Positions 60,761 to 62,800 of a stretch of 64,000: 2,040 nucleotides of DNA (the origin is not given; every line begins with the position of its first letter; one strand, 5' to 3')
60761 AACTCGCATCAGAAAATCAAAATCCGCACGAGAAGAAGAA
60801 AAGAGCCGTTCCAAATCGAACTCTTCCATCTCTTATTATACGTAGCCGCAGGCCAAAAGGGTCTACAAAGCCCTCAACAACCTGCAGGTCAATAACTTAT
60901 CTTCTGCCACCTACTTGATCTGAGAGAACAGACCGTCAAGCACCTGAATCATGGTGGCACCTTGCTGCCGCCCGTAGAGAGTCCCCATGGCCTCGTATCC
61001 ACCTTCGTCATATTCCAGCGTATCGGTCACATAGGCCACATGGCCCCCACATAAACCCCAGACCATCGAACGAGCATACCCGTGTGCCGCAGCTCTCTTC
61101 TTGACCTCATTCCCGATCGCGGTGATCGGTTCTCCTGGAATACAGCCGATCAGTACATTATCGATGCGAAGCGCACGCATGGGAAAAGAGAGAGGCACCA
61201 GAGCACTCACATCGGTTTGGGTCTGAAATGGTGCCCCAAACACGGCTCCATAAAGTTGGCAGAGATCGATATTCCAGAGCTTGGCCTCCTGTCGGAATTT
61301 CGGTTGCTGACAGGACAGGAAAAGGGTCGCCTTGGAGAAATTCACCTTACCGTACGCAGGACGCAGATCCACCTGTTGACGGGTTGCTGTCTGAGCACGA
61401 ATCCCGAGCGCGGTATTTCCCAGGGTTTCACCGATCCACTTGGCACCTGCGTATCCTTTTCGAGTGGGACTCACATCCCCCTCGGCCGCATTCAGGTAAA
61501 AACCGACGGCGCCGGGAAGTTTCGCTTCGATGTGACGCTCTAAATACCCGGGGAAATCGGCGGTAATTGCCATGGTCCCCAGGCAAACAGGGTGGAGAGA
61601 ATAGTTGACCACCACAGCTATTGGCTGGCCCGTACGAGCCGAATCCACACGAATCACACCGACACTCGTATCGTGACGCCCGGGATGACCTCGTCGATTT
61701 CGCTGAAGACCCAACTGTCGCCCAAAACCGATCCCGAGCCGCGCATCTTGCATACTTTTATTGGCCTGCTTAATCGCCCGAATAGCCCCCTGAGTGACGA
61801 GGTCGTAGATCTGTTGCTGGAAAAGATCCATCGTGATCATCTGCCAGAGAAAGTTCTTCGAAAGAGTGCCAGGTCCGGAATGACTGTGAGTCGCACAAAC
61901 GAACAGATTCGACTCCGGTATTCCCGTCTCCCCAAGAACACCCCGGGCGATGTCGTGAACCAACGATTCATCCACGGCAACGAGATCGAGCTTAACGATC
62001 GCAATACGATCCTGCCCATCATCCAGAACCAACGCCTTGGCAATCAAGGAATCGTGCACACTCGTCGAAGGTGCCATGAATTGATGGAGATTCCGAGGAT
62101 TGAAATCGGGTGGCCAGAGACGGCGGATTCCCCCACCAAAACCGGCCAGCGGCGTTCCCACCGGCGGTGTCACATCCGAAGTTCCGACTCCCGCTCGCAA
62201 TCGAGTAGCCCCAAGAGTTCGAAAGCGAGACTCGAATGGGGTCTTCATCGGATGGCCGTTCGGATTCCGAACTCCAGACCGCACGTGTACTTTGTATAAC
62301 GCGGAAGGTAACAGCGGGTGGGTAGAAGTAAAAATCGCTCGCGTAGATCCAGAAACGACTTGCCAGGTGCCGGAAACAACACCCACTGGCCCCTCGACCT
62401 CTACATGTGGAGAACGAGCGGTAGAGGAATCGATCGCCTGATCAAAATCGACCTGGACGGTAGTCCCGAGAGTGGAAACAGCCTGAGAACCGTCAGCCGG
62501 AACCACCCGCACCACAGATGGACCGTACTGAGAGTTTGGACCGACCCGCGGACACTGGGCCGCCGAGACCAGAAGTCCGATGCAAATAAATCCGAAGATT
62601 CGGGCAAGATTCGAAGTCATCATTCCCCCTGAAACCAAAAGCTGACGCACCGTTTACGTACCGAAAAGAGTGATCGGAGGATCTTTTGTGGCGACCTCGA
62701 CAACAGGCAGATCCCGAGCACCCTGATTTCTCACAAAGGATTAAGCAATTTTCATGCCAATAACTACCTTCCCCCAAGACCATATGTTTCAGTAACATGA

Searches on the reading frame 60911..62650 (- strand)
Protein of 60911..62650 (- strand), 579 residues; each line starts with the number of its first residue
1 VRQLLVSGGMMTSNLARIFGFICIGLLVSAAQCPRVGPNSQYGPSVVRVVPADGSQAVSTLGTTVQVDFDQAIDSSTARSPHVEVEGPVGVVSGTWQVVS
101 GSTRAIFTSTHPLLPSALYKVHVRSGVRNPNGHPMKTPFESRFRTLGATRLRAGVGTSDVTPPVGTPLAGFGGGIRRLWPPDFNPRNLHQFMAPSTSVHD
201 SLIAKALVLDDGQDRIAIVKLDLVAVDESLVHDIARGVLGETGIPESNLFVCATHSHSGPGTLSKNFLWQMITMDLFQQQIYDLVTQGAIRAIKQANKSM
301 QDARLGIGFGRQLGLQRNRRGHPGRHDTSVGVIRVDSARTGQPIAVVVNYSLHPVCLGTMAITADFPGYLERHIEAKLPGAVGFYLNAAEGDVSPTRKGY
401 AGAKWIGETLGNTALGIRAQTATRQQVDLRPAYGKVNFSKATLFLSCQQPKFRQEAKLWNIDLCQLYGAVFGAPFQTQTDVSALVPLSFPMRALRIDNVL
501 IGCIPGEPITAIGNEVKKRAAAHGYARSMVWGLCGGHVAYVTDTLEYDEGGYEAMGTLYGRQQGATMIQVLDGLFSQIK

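Call 15: search_protein_families(library=pfam, proteins=[window:60911-62650:-], max_evalue=0.001)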
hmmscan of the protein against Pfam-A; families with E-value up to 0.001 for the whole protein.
window:60911-62650:- (579 aa): 2 families
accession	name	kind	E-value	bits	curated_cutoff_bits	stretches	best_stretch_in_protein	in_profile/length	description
PF04734.18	Ceramidase_alk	-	1.5e-27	96.9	32.1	2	196-399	30-260/509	Neutral/alkaline non-lysosomal ceramidase, N-terminal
PF13205.12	Big_5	-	1.1e-11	45.8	23.6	1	43-145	4-105/105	Bacterial Ig-like domain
